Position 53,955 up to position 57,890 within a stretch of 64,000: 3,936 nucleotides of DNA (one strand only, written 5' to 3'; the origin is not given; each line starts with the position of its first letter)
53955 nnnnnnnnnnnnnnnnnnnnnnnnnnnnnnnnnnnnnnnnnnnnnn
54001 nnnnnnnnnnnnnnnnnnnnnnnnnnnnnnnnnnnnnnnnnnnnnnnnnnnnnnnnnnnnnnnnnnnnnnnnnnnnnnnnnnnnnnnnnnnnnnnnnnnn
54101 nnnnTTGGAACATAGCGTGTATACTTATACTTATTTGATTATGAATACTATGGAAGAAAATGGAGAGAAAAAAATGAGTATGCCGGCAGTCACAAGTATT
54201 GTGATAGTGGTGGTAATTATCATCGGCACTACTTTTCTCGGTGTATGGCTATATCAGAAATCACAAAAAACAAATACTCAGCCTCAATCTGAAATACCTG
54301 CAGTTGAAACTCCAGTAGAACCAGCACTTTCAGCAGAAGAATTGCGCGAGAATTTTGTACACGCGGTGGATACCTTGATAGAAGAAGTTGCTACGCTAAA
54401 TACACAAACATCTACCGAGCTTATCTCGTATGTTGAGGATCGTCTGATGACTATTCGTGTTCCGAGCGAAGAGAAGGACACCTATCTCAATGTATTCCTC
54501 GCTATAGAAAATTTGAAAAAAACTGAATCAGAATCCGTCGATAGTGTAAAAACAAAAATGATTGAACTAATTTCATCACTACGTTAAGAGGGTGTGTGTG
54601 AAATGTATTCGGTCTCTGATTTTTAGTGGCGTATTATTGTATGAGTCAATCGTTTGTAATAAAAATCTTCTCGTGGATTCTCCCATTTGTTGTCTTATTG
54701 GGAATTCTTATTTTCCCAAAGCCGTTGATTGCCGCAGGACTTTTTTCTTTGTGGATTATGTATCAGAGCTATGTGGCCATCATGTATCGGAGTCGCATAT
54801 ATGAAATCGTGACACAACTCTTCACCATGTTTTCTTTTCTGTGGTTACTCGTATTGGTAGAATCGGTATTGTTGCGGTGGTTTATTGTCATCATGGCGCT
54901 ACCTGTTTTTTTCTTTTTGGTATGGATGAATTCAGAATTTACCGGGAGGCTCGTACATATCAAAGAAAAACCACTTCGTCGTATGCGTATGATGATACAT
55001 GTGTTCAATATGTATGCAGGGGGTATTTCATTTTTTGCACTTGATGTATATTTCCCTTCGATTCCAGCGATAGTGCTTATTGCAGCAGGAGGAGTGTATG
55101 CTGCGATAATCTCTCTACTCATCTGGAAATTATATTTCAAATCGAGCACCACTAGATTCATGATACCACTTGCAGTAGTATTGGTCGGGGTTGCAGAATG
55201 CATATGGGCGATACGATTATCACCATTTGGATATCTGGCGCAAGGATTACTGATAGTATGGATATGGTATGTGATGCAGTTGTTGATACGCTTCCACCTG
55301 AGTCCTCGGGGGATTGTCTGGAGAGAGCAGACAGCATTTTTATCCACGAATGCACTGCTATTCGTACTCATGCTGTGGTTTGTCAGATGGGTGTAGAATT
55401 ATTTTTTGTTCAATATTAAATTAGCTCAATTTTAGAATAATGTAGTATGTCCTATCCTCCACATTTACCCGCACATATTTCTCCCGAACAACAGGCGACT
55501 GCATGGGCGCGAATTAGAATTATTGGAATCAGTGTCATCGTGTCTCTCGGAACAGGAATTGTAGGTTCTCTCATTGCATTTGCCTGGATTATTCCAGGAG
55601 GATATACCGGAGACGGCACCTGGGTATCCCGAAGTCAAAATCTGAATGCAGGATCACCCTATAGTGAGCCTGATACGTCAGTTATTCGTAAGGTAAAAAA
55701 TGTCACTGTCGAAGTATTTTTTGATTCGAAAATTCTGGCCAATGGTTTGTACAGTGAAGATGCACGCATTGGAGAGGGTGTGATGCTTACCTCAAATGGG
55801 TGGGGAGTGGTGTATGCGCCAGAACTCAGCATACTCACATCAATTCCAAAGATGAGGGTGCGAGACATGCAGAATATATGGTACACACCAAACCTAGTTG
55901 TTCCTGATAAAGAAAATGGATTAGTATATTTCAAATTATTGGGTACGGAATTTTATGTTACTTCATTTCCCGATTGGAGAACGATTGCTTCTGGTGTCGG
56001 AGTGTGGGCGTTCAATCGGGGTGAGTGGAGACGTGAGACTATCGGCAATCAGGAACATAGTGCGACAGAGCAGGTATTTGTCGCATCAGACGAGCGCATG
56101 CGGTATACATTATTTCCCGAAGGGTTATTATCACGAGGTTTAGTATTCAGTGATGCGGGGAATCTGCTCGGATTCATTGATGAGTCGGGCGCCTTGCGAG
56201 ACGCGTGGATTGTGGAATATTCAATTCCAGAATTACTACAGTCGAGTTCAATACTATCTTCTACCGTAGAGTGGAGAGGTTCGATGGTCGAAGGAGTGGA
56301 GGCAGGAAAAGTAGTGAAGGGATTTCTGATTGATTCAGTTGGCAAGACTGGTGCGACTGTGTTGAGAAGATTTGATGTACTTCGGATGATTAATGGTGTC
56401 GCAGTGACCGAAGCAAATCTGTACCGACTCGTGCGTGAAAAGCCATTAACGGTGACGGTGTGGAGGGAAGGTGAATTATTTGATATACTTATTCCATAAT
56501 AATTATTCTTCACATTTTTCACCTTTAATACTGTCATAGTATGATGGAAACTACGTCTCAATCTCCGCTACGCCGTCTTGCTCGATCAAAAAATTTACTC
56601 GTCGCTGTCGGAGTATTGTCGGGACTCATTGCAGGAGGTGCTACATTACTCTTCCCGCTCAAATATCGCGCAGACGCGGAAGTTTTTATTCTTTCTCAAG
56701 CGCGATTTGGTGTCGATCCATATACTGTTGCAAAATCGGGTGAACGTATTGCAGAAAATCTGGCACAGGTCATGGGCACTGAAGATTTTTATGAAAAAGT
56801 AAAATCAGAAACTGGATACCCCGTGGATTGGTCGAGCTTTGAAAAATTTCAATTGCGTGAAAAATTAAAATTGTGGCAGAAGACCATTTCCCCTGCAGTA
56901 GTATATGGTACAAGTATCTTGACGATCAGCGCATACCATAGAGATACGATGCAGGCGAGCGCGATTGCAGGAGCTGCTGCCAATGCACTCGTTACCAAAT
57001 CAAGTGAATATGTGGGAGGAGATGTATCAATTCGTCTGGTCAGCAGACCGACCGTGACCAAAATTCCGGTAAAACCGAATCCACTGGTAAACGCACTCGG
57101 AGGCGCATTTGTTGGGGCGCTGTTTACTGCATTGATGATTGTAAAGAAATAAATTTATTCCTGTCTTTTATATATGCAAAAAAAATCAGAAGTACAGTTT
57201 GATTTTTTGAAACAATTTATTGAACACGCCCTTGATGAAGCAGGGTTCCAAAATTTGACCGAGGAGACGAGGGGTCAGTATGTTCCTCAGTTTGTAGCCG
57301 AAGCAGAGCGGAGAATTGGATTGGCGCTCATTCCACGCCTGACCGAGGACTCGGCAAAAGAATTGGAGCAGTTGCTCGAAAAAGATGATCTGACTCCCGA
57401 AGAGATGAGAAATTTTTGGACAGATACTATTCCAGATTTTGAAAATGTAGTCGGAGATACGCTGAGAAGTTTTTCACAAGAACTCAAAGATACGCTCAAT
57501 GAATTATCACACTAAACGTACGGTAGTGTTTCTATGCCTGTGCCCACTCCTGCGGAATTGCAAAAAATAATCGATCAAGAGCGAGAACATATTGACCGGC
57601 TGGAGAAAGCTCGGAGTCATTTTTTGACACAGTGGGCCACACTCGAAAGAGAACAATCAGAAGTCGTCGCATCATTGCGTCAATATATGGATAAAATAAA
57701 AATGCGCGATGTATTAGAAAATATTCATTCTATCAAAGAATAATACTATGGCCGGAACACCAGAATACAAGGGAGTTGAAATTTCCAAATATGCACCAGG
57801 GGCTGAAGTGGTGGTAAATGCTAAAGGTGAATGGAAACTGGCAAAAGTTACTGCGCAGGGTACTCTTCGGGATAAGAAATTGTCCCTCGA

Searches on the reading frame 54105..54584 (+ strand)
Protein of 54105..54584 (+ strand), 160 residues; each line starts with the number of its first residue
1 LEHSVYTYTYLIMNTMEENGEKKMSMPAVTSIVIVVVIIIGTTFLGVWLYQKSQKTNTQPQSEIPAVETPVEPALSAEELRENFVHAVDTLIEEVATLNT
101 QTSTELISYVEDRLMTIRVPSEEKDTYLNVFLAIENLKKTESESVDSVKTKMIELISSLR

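Call 9: search_protein_families(library=pfam, proteins=[window:54105-54584:+], max_evalue=0.001)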
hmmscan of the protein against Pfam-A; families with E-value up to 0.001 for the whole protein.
window:54105-54584:+ (160 aa): 1 family
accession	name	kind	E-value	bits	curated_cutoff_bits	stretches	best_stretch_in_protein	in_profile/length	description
PF06212.17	GRIM-19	-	0.00039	20.8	25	1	28-94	24-89/132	GRIM-19 protein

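Call 24: search_protein_families(library=phrogs, proteins=[window:54174-54584:+], max_evalue=0.01)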
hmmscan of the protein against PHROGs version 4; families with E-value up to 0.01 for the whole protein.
window:54174-54584:+ (137 aa): 0 families

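Call 25: search_protein_families(library=padloc, proteins=[window:54174-54584:+], max_evalue=0.01)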
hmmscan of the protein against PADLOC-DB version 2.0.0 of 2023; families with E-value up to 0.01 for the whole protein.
window:54174-54584:+ (137 aa): 1 family
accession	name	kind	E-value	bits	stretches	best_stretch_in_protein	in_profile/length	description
PDLC02425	PprRE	-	0.0085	13.5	0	56-92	68-104/340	-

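Call 99: search_protein_families(library=ncbifam, proteins=[window:54174-54584:+], max_evalue=0.1)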
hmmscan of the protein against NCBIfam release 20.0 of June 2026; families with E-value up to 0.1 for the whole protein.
window:54174-54584:+ (137 aa): 4 families
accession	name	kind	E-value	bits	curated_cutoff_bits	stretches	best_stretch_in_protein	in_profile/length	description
NF038218.1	IcmG_DotF_IVB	equivalog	0.0045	16.7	200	1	5-96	51-131/266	type IVB secretion system protein IcmG/DotF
NF052435.1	BamI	equivalog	0.0067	16.3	180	1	7-83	4-88/226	biofilm-associated metzincin protease inhibitor BamI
NF042931.1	SAG1386_EF1546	equivalog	0.028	14.5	80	1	4-49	29-75/158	SAG1386/EF1546 family surface-associated protein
NF051431.1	Rv0361_Cterm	subfamily_domain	0.059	13.6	37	1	3-39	3-41/140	Rv0361 family membrane protein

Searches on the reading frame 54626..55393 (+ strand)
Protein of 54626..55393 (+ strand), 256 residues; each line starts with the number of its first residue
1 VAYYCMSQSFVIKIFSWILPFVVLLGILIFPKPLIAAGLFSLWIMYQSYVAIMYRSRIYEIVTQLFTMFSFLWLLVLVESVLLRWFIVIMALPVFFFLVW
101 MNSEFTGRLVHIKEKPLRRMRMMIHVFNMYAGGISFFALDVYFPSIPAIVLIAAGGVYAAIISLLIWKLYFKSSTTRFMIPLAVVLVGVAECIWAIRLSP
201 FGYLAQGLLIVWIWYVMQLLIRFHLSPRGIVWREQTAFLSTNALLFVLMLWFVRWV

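Call 9: search_protein_families(library=pfam, proteins=[window:54626-55393:+], max_evalue=0.001)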
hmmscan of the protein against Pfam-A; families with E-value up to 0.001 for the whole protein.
window:54626-55393:+ (256 aa): 0 families

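Call 24: search_protein_families(library=phrogs, proteins=[window:54641-55393:+], max_evalue=0.01)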
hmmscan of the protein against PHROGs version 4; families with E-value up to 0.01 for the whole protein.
window:54641-55393:+ (251 aa): 0 families

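Call 25: search_protein_families(library=padloc, proteins=[window:54641-55393:+], max_evalue=0.01)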
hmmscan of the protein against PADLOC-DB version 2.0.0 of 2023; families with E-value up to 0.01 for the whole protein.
window:54641-55393:+ (251 aa): 0 families

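Call 86: search_solved_structures(query=A13, max_evalue=10)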
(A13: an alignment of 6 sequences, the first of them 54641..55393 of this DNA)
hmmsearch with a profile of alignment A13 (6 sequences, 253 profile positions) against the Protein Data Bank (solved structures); distinct sequences matched with E-value up to 10: 1.
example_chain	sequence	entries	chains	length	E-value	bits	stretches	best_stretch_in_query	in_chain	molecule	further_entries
6hul_B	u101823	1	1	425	0.58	13.1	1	95-129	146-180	Tryptophan synthase beta chain 1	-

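Call 99: search_protein_families(library=ncbifam, proteins=[window:54641-55393:+], max_evalue=0.1)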
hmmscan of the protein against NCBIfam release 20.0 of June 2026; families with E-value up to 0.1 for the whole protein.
window:54641-55393:+ (251 aa): 0 families

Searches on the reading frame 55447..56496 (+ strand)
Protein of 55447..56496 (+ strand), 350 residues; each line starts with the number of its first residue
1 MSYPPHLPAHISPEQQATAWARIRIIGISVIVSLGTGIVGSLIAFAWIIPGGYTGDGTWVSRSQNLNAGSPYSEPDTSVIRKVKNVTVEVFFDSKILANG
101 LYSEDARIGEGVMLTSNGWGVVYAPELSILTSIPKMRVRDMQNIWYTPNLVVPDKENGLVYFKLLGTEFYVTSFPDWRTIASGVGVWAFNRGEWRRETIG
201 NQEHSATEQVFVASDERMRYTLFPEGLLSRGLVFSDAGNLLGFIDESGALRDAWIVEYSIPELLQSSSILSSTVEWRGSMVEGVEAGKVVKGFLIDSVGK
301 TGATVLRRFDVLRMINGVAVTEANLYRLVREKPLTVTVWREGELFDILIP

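Call 9: search_protein_families(library=pfam, proteins=[window:55447-56496:+], max_evalue=0.001)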
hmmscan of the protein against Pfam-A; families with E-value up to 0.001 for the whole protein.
window:55447-56496:+ (350 aa): 0 families

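Call 24: search_protein_families(library=phrogs, proteins=[window:55447-56496:+], max_evalue=0.01)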
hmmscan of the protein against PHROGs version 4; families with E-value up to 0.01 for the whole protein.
window:55447-56496:+ (350 aa): 0 families

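Call 25: search_protein_families(library=padloc, proteins=[window:55447-56496:+], max_evalue=0.01)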
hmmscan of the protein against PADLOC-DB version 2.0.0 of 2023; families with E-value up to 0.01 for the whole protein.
window:55447-56496:+ (350 aa): 0 families

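Call 84: search_solved_structures(query=A11, max_evalue=10)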
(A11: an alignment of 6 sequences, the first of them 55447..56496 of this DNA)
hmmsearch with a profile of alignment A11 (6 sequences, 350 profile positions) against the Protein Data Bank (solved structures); distinct sequences matched with E-value up to 10: 84 (the best 60 are shown).
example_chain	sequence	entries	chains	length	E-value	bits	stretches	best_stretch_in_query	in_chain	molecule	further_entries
6z05_A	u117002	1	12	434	5.7e-05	25.4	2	105-187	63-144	DegQ family serine endoprotease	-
2joa_A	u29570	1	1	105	5.9e-05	25.3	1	288-346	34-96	Serine protease HTRA1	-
2ytw_A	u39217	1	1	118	7.8e-05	24.9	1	288-346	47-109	Serine protease HTRA1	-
7xs0_A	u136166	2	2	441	0.0001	24.5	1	106-343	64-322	Periplasmic serine endoprotease DegP-like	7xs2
5y28_A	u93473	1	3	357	0.00012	24.4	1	106-343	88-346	Periplasmic serine endoprotease DegP-like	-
5y2d_A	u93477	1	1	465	0.00013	24.1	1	106-343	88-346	Periplasmic serine endoprotease DegP-like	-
4ynn_A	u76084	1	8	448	0.0002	23.6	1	290-348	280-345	Protease DO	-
3num_A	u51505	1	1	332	0.00046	22.4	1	288-346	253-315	Serine protease HTRA1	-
3nzi_A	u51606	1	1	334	0.00047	22.4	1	288-346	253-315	Serine protease HTRA1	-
3mh5_A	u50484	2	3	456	0.00056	22.1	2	277-344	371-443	Protease do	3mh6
3mh4_A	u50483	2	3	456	0.00056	22.1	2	277-344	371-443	Protease do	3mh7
4a8a_A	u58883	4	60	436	0.00059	22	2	288-344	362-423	PERIPLASMIC PH-DEPENDENT SERINE ENDOPROTEASE DEGQ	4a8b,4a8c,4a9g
6jjk_A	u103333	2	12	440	0.00063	21.9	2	277-342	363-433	Periplasmic serine endoprotease DegP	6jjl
2p3w_A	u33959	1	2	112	0.00064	21.9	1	286-344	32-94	Probable serine protease HTRA3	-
2zle_A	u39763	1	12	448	0.00066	21.9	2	277-342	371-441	Protease do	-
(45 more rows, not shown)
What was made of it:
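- Closest known: HtrA/DegP/DegQ proteases, with reference to cluster gene 3. Same: A protease-fold region plus a C-terminal PDZ domain both align to DegP/DegQ/HtrA1 structures (E 6e-5 to 1e-4, call 84).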

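Call 99: search_protein_families(library=ncbifam, proteins=[window:55447-56496:+], max_evalue=0.1)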
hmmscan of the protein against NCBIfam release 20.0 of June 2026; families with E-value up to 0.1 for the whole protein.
window:55447-56496:+ (350 aa): 1 family
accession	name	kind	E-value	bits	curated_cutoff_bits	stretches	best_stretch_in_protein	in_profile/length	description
NF038302.1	EPS_HpsE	equivalog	0.084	11.8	300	0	84-139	177-230/307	hormogonium polysaccharide biosynthesis glycosyltransferase HpsE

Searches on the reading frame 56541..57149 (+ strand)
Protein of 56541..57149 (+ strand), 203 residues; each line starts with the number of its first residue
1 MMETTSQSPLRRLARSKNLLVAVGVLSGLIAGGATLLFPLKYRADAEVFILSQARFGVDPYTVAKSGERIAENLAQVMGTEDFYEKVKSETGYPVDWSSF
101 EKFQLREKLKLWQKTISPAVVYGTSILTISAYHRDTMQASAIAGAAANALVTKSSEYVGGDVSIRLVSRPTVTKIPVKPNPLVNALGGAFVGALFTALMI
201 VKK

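Call 9: search_protein_families(library=pfam, proteins=[window:56541-57149:+], max_evalue=0.001)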
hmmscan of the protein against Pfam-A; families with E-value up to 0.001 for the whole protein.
window:56541-57149:+ (203 aa): 0 families

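Call 24: search_protein_families(library=phrogs, proteins=[window:56541-57149:+], max_evalue=0.01)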
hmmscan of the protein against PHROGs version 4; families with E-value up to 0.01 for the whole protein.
window:56541-57149:+ (203 aa): 0 families

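Call 25: search_protein_families(library=padloc, proteins=[window:56541-57149:+], max_evalue=0.01)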
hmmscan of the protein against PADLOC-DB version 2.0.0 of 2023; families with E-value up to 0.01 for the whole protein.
window:56541-57149:+ (203 aa): 0 families

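Call 85: search_solved_structures(query=A12, max_evalue=10)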
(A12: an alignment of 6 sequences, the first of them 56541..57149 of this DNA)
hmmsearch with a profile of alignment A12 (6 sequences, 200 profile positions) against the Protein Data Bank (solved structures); distinct sequences matched with E-value up to 10: 59.
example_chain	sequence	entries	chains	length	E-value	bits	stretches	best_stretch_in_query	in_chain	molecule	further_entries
10xh_A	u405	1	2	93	0.34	13.6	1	104-148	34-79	Chromosomal replication initiator protein DnaA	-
8ydm_A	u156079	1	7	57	0.54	13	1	171-197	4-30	Light-harvesting protein B-808/866 alpha chain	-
7nhr_A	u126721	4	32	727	0.63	12.8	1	160-197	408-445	Putative transmembrane protein Wzc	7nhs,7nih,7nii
9exo_H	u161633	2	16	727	0.64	12.8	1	160-197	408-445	Putative transmembrane protein Wzc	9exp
9i2q_D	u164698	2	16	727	0.64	12.8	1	160-197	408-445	Putative transmembrane protein Wzc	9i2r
7ni2_A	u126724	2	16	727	0.64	12.8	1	160-197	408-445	Tyrosine-protein kinase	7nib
9exq_D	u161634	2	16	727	0.64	12.8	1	160-197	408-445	Putative transmembrane protein Wzc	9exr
9rfn_A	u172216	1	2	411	0.92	12.2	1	71-115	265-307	Casein kinase II subunit alpha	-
9p8l_A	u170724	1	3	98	0.93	12.2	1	105-144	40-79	Lockin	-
3rv1_A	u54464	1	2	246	1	12.1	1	90-180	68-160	K. polysporus Dcr1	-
5n1v_A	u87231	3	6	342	1.1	12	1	71-115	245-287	Casein kinase II subunit alpha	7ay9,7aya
1jwh_A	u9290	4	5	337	1.1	12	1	71-115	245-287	Casein kinase II, alpha chain | Casein kinase II subunit alpha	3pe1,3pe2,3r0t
6qy7_A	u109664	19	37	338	1.1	12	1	71-115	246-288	Casein kinase II subunit alpha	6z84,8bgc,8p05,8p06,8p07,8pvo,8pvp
4md9_E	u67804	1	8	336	1.1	12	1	71-115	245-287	Casein kinase II subunit alpha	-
3q9w_A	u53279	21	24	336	1.1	12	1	71-115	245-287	Casein kinase II subunit alpha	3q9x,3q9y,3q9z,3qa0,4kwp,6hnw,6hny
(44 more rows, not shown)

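Call 95: find_related_loci(query=A12, collection=metagenome_contigs, flank=10000)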
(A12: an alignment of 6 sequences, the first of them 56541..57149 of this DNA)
Query A12 (203 aa) in metagenome_contigs; peptide patterns used: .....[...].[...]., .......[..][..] (x = any residue, [..] = any of these).
129 stretches matched a pattern; 80 encode a relative of the query (tblastn E <= 1e-3); 80 distinct loci.
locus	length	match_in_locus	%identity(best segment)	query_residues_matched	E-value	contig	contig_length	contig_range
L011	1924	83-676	66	6-203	3e-88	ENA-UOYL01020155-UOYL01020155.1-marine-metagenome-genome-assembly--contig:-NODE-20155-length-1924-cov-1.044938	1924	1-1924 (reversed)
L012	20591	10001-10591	57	7-203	8e-74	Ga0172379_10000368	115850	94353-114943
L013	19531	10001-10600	54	4-203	2e-72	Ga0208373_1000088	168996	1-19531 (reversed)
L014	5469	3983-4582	54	4-203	2e-72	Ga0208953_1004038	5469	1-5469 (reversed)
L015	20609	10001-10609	51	1-203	2e-71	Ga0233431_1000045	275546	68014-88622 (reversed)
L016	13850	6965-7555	53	7-203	1e-70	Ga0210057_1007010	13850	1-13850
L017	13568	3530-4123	54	6-203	6e-70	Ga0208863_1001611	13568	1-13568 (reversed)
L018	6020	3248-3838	52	7-203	4e-70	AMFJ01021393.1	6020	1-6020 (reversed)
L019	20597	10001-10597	53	5-203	5e-70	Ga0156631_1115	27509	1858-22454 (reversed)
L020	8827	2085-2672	53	8-203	1e-69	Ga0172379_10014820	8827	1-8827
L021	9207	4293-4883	52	7-203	2e-69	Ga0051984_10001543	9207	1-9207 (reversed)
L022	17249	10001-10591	52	7-203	2e-69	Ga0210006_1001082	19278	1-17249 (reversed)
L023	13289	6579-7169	52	7-203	4e-69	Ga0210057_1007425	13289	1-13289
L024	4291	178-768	53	7-203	1e-68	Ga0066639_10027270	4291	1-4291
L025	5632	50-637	53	8-203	1e-68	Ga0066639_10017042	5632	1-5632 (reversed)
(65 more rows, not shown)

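Call 99: search_protein_families(library=ncbifam, proteins=[window:56541-57149:+], max_evalue=0.1)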
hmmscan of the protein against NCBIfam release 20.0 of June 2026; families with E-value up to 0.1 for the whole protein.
window:56541-57149:+ (203 aa): 2 families
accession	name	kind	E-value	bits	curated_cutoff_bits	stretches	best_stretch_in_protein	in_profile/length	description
TIGR01006.1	polys_exp_MPA1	subfamily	0.0005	19.6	296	1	65-200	71-193/226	CspC family polysaccharide chain length determinant protein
TIGR03007.1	pepcterm_ChnLen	equivalog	0.094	10.9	278.85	0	10-51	7-48/498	XrtA system polysaccharide chain length determinant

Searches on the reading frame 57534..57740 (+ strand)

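Call 24: search_protein_families(library=phrogs, proteins=[window:57534-57740:+], max_evalue=0.01)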
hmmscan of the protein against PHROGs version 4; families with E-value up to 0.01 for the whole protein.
window:57534-57740:+ (69 aa): 0 families

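Call 25: search_protein_families(library=padloc, proteins=[window:57534-57740:+], max_evalue=0.01)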
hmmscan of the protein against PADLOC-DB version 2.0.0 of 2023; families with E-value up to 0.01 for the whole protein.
window:57534-57740:+ (69 aa): 1 family
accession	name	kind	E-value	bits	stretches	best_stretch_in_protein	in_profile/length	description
PDLC03862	LmuB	-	0.0073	12.7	1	8-65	399-457/643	-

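Call 99: search_protein_families(library=ncbifam, proteins=[window:57534-57740:+], max_evalue=0.1)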
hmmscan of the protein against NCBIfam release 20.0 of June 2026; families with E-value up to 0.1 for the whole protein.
window:57534-57740:+ (69 aa): 0 families
